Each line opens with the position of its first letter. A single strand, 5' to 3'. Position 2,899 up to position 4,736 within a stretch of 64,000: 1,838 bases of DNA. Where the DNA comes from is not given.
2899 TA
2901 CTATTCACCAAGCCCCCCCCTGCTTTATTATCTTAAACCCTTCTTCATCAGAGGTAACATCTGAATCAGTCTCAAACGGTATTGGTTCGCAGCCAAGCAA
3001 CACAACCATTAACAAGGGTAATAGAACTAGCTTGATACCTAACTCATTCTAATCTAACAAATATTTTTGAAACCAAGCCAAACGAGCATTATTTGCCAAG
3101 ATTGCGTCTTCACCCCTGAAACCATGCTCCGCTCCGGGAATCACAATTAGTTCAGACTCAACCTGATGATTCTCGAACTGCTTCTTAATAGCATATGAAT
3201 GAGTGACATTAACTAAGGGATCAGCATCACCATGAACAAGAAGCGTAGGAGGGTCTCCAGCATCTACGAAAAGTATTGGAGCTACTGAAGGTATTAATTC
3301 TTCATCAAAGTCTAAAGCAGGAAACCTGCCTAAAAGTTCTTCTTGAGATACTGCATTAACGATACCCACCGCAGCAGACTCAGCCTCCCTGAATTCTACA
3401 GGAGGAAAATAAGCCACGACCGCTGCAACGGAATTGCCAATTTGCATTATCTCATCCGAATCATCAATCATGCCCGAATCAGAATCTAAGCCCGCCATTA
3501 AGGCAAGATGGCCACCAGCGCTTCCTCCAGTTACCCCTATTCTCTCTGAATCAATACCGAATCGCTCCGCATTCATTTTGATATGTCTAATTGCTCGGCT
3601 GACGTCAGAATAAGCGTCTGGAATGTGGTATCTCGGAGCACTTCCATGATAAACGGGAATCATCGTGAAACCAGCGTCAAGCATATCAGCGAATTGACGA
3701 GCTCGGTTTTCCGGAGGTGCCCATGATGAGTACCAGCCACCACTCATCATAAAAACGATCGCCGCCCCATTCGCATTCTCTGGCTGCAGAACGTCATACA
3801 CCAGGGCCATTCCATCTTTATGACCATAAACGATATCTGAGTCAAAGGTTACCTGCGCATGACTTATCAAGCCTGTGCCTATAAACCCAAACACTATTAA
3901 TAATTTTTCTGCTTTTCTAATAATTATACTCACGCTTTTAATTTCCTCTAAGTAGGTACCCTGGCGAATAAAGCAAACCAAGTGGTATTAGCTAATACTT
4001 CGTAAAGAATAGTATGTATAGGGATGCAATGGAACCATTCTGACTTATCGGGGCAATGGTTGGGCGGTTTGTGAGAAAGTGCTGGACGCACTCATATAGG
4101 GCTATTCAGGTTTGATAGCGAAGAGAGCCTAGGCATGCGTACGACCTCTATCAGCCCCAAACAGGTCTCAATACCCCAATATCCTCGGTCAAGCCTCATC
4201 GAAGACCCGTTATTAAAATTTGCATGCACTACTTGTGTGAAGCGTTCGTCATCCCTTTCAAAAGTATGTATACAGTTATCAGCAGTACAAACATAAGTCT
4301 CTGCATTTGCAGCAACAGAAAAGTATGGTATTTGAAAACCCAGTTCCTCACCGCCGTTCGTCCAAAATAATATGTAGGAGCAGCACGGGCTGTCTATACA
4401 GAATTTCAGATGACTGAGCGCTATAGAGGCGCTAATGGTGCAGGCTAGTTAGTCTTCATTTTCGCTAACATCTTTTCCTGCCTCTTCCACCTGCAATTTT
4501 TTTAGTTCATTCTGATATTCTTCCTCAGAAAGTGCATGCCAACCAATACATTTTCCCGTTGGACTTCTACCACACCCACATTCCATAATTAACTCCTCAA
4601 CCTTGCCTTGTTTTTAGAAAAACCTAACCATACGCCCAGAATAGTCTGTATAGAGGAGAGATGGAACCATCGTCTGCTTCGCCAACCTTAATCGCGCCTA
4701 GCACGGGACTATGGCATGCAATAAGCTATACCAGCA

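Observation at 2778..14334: Seven co-oriented copies of a ~60-bp intergenic element delimit genes of a one-directional array and end in an integron-like GTTAGGT core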

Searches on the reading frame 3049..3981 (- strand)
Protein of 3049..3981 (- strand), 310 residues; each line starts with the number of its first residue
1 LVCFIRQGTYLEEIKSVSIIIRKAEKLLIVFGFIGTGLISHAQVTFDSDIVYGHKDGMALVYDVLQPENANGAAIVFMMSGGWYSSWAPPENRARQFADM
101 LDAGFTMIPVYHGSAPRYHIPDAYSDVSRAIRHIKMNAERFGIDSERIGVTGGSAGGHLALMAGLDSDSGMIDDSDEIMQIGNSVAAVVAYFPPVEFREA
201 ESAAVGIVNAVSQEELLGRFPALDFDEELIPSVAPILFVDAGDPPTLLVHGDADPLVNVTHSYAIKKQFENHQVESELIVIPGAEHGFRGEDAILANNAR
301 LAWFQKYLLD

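Call 10: search_protein_families(library=pfam, proteins=[window:3049-3981:-])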
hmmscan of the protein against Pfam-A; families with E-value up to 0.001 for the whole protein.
window:3049-3981:- (310 aa): 9 families
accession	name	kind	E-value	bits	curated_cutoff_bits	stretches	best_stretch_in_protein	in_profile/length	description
PF20434.5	BD-FAE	-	1.4e-38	133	26.8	1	63-268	2-214/215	BD-FAE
PF07859.19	Abhydrolase_3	-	1.1e-17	65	25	1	77-288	3-208/210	alpha/beta hydrolase fold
PF00326.27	Peptidase_S9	-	1.7e-14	54.3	22.6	1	232-308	131-210/213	Prolyl oligopeptidase family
PF01738.24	DLH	-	5.7e-07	29.8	21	1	243-294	143-194/217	Dienelactone hydrolase family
PF00561.26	Abhydrolase_1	-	1.7e-05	25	25.8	1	188-286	160-238/245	alpha/beta hydrolase fold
PF12697.13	Abhydrolase_6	-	0.00014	23.1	26.3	1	79-287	4-205/217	Alpha/beta hydrolase family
PF02230.22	Abhydrolase_2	-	0.00032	21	23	0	244-287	157-200/217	Phospholipase/Carboxylesterase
PF00135.34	COesterase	-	0.00033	20.2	27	1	124-164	161-201/515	Carboxylesterase family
PF12146.15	Hydrolase_4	-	0.00097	18.9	27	0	245-291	193-237/239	Serine aminopeptidase, S33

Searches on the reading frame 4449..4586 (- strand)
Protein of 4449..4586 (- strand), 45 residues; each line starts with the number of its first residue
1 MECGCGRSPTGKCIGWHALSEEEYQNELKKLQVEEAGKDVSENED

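Call 10: search_protein_families(library=pfam, proteins=[window:4449-4586:-])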
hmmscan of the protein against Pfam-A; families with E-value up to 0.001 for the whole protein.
window:4449-4586:- (45 aa): 0 families

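Call 50: search_protein_families(library=pfam, max_evalue=0.01, proteins=[window:4449-4586:-])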
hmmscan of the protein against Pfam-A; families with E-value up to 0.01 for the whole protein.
window:4449-4586:- (45 aa): 0 families

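Call 71: find_encoding_contigs(protein=window:4449-4586:-, flank=3000, max_places=10)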
Protein window:4449-4586:- (45 aa): 23 contigs read that carry it; 10 places shown.
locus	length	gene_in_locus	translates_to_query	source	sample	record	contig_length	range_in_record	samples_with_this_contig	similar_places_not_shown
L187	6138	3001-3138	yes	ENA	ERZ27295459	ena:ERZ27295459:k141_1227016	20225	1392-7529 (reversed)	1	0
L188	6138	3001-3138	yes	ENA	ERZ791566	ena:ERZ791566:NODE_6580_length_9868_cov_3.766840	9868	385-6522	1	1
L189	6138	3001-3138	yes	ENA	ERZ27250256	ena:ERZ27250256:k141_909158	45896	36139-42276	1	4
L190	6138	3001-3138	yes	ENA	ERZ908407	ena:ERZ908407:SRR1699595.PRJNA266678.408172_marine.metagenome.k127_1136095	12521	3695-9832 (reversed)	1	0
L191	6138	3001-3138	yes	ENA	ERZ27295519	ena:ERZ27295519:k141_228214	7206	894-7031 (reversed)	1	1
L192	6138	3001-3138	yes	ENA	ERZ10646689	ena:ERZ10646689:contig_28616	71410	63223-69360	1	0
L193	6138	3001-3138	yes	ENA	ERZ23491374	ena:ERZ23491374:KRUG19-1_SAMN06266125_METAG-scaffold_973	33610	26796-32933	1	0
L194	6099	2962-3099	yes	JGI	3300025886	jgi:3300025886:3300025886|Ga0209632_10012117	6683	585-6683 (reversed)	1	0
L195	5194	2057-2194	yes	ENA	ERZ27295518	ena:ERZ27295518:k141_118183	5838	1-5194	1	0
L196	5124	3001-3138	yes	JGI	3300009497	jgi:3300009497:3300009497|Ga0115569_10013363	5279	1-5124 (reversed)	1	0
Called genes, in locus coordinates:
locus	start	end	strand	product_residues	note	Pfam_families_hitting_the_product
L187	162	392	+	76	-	-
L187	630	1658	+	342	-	PF08450:SGL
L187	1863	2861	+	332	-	PF01636:APH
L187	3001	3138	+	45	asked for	-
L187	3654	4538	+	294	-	PF20434:BD-FAE, PF00561:Abhydrolase_1 (faint), PF07859:Abhydrolase_3, PF01738:DLH (faint), PF00326:Peptidase_S9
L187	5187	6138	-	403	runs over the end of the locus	PF20108:DUF6498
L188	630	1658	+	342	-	PF08450:SGL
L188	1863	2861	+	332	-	PF01636:APH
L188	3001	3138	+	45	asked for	-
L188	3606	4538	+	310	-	PF20434:BD-FAE, PF00561:Abhydrolase_1 (faint), PF07859:Abhydrolase_3, PF01738:DLH (faint), PF00326:Peptidase_S9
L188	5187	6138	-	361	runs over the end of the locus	PF20108:DUF6498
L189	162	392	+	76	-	-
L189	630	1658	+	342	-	PF08450:SGL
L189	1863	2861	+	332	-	PF01636:APH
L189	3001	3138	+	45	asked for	-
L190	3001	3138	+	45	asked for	-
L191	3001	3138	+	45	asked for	-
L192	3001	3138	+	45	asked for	-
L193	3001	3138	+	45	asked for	-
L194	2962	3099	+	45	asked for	-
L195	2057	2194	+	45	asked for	-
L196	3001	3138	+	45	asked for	-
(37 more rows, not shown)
